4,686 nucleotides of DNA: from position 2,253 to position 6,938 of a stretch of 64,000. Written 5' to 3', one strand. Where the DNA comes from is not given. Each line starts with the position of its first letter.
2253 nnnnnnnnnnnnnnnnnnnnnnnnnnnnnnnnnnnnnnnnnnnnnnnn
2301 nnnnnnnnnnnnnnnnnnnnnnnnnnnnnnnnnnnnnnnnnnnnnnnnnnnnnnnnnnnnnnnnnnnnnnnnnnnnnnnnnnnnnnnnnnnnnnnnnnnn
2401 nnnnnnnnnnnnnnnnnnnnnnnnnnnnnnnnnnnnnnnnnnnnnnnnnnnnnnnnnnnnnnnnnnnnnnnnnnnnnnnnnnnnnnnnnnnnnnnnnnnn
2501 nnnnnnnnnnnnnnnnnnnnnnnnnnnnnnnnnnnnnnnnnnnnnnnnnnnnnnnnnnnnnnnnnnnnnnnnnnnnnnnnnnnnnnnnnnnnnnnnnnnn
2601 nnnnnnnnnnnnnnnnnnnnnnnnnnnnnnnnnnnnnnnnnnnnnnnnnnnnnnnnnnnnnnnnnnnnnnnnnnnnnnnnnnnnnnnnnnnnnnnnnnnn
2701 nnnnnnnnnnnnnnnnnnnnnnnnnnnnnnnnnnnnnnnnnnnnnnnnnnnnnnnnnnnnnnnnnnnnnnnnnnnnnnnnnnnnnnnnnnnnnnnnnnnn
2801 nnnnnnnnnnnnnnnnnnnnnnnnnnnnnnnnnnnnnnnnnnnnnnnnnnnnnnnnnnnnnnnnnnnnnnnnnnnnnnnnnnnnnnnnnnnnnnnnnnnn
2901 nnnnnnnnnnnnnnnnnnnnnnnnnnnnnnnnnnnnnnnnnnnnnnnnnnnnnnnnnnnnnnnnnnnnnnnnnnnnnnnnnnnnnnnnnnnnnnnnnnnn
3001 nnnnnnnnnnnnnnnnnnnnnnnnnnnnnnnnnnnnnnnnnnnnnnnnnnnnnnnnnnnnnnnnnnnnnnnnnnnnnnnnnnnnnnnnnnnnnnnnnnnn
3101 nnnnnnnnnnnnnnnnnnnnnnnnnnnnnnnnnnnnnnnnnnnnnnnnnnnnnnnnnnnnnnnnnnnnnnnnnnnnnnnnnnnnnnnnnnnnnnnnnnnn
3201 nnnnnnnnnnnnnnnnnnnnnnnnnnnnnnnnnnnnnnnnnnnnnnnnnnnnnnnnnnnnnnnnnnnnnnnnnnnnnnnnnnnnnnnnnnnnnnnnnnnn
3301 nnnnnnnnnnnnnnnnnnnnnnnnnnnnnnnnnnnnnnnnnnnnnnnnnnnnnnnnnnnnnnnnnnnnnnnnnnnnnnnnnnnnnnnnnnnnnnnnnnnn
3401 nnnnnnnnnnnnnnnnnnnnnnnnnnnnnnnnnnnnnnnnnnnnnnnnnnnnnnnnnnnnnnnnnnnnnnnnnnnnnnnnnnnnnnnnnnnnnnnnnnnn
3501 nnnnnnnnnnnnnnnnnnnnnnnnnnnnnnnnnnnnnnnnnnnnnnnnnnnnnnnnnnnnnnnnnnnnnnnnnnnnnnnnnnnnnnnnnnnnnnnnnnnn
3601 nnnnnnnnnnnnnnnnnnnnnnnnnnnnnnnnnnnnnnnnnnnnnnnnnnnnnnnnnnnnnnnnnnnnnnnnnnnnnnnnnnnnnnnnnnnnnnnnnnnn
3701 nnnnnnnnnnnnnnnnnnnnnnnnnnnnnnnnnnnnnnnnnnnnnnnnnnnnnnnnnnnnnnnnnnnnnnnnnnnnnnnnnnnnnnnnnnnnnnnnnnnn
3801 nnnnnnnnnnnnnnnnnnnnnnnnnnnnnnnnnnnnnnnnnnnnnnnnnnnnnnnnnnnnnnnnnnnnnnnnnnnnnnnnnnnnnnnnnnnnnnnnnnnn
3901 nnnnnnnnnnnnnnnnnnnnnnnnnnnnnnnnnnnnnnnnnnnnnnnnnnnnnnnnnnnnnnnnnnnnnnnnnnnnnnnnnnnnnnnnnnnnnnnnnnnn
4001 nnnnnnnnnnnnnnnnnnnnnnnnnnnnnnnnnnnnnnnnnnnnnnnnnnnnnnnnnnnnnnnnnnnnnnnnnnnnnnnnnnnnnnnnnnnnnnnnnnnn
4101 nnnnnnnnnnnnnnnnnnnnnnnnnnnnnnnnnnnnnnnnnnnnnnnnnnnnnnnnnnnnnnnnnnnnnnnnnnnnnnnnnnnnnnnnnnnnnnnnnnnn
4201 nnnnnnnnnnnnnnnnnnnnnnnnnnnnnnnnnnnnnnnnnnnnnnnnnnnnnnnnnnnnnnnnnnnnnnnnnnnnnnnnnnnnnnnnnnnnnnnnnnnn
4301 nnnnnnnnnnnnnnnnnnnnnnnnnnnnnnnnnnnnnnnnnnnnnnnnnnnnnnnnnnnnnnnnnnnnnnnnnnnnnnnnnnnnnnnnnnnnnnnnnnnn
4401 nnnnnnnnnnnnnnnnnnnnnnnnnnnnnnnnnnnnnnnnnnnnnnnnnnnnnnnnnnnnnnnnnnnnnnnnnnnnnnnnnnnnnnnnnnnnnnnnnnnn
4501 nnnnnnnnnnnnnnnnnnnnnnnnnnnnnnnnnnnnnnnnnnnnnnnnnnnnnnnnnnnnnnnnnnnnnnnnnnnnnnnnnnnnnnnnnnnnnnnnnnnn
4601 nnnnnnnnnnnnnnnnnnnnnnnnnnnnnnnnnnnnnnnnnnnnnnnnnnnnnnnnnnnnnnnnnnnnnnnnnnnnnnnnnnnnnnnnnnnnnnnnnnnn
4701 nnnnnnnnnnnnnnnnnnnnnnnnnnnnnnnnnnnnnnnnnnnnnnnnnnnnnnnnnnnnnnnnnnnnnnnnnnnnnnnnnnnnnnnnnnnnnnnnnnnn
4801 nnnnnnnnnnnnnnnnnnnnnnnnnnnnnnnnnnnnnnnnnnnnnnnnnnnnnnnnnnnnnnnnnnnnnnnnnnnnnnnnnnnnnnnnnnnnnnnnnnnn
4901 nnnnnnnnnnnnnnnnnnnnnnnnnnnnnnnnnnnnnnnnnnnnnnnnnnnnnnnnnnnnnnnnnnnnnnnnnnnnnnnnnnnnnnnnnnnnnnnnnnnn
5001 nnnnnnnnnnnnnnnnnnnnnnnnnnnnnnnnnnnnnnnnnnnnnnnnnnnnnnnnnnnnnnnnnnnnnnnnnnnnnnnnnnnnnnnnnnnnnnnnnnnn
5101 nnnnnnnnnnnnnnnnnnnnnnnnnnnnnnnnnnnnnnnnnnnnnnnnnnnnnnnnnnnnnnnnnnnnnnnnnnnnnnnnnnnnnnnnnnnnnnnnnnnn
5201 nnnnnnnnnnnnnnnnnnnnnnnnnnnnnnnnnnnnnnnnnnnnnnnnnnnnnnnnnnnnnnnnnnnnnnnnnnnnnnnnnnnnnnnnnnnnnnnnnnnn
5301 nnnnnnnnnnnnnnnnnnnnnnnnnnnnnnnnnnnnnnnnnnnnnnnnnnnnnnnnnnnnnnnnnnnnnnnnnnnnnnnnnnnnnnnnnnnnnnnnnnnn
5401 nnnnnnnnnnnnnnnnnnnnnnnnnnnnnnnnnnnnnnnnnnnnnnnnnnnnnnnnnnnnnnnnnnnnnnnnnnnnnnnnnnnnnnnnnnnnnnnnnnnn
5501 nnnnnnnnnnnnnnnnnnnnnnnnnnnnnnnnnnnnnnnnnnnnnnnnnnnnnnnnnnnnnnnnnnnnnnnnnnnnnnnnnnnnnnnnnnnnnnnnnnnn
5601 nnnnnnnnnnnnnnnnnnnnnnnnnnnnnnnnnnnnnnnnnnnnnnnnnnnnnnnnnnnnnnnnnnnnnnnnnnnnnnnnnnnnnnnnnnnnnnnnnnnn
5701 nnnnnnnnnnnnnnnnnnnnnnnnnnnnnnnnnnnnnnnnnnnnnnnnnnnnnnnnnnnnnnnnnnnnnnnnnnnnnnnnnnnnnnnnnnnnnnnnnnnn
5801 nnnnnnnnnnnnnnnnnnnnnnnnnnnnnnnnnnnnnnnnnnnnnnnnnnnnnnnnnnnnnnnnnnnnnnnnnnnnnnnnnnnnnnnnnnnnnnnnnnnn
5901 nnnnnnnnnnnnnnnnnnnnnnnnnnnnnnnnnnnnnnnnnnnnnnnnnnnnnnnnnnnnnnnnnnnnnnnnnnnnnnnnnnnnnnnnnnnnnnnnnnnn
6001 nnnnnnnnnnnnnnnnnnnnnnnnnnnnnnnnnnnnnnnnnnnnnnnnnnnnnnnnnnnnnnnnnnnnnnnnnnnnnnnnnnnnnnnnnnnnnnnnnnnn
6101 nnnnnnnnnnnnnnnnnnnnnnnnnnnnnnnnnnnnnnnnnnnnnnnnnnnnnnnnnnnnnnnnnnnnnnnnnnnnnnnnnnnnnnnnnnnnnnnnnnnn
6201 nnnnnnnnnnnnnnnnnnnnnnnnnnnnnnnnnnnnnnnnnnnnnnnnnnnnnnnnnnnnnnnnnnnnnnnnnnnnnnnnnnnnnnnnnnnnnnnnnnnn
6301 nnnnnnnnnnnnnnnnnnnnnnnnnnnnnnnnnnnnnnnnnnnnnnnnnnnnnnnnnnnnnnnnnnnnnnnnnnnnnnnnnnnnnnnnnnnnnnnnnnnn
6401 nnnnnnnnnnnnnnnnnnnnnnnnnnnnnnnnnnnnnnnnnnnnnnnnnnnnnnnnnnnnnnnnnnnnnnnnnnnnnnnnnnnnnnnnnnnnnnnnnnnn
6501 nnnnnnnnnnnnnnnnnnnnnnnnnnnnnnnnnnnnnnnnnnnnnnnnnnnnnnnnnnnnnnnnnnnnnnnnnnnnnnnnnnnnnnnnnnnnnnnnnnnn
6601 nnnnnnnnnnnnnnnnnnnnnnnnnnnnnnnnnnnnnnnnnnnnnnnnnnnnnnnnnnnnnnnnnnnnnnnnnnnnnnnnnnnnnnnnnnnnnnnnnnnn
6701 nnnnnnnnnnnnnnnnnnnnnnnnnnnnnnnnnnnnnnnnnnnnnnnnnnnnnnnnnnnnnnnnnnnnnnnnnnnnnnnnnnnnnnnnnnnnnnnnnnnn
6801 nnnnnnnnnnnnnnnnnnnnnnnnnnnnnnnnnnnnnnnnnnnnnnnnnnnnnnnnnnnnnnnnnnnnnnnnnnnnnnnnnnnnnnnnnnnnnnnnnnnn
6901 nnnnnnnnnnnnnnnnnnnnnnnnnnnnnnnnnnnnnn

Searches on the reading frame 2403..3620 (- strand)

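Call 48: search_protein_families(library=pfam, proteins=[window:2403-3620:-], max_evalue=0.01)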
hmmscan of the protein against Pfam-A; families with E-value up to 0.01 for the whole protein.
window:2403-3620:- (405 aa): 3 families
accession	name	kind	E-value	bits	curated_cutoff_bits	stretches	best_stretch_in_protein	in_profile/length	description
PF07592.17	DDE_Tnp_ISAZ013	-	1.9e-143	477.5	26.9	1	92-399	1-308/308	Rhodopirellula transposase DDE domain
PF01498.24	HTH_Tnp_Tc3_2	-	0.0001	23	31.5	1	114-152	14-52/72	Transposase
PF13592.12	HTH_33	-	0.00018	21.4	25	1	127-161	19-52/60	Winged helix-turn helix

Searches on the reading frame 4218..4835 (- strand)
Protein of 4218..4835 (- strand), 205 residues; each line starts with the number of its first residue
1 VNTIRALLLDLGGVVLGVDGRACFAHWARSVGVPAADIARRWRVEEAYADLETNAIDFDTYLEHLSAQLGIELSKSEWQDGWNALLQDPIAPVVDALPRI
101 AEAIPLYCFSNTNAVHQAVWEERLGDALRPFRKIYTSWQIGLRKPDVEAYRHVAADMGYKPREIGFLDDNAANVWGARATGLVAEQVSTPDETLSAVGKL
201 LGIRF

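Call 48: search_protein_families(library=pfam, proteins=[window:4218-4835:-], max_evalue=0.01)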
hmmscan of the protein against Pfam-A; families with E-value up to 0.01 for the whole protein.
window:4218-4835:- (205 aa): 2 families
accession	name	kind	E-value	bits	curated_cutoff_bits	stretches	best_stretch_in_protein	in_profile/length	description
PF00702.32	Hydrolase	-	2.2e-08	35.2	26.4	1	4-179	1-189/191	haloacid dehalogenase-like hydrolase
PF13419.12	HAD_2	-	0.0061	17.1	23.8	1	127-182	118-173/178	Haloacid dehalogenase-like hydrolase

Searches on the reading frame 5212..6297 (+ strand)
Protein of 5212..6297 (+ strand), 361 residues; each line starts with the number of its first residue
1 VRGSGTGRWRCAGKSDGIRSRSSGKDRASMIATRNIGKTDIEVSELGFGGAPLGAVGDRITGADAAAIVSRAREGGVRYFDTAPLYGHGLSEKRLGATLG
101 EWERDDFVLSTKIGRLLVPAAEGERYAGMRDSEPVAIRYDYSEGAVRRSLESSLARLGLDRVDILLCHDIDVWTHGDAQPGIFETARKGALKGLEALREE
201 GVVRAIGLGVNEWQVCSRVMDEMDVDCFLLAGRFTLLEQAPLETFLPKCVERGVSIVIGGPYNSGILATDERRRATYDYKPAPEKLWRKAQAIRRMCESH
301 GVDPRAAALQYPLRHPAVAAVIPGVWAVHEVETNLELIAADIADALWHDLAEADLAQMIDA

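Call 48: search_protein_families(library=pfam, proteins=[window:5212-6297:+], max_evalue=0.01)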
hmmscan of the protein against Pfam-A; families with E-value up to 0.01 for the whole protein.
window:5212-6297:+ (361 aa): 1 family
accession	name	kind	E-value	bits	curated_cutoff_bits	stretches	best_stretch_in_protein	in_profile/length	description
PF00248.27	Aldo_ket_red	-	5.7e-47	160.6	24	1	45-350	1-286/291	Aldo/keto reductase family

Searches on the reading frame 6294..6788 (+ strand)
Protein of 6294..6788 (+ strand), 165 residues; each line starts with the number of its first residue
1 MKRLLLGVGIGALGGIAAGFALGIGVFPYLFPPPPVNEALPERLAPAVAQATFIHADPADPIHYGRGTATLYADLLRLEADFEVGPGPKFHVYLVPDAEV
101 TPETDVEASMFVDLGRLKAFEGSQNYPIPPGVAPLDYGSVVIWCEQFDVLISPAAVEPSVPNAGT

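Call 93: find_homologous_proteins(query=window:6294-6788:+, max_evalue=1e-20)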
Query seq(165 aa) (165 aa): 5890 proteins with E <= 1e-20 among 6314 candidates; the best 120 are listed.
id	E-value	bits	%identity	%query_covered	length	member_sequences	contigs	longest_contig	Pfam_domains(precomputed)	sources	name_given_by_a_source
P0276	6.0e-104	363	100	100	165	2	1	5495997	PF10517.15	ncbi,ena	-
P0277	1.4e-78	281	81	96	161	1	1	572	PF10517.15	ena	-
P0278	1.4e-72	261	74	96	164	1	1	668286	PF10517.15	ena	-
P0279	1.8e-72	261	79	86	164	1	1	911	PF10517.15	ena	-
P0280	2.1e-72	261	74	96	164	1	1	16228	PF10517.15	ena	-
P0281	4.3e-72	260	77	96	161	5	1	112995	PF10517.15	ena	-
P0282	1.9e-71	258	73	96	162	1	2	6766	PF10517.15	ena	-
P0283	4.3e-71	257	75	95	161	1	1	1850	PF10517.15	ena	-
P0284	4.9e-71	256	80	83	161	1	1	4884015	PF10517.15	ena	-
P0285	7.0e-71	256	74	95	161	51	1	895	PF10517.15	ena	-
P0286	7.3e-71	256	74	95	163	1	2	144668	PF10517.15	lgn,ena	-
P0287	1.2e-70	255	72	96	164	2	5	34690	PF10517.15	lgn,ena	-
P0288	2.5e-70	254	74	96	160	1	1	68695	PF10517.15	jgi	-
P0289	4.2e-70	253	73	96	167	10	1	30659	PF10517.15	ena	-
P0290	4.5e-70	253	70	99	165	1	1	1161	PF10517.15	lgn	-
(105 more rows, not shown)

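Call 94: find_encoding_contigs(protein=P0284, flank=7000, max_places=2)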
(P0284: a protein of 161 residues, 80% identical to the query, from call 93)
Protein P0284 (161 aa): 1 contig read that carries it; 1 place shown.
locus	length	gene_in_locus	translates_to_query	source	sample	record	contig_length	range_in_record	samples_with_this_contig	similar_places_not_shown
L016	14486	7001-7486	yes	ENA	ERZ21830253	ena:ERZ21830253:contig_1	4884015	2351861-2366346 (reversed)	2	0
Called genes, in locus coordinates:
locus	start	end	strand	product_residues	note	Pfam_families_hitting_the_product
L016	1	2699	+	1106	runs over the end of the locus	PF21783:YNCE (faint)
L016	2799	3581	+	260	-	PF23441:SDR, PF00106:adh_short, PF08659:KR, PF13561:adh_short_C2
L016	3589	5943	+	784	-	PF03104:DNA_pol_B_exo1, PF00136:DNA_pol_B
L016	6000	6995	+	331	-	PF00248:Aldo_ket_red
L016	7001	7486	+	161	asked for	PF10517:DM13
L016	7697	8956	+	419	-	PF13173:AAA_14, PF13635:DUF4143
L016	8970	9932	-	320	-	PF08240:ADH_N, PF00107:ADH_zinc_N, PF13602:ADH_zinc_N_2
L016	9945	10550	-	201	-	PF00702:Hydrolase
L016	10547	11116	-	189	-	-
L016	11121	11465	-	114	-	-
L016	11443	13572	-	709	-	PF00378:ECH_1, PF16113:ECH_2, PF02737:3HCDH_N, PF00725:3HCDH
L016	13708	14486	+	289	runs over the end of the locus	PF05685:Uma2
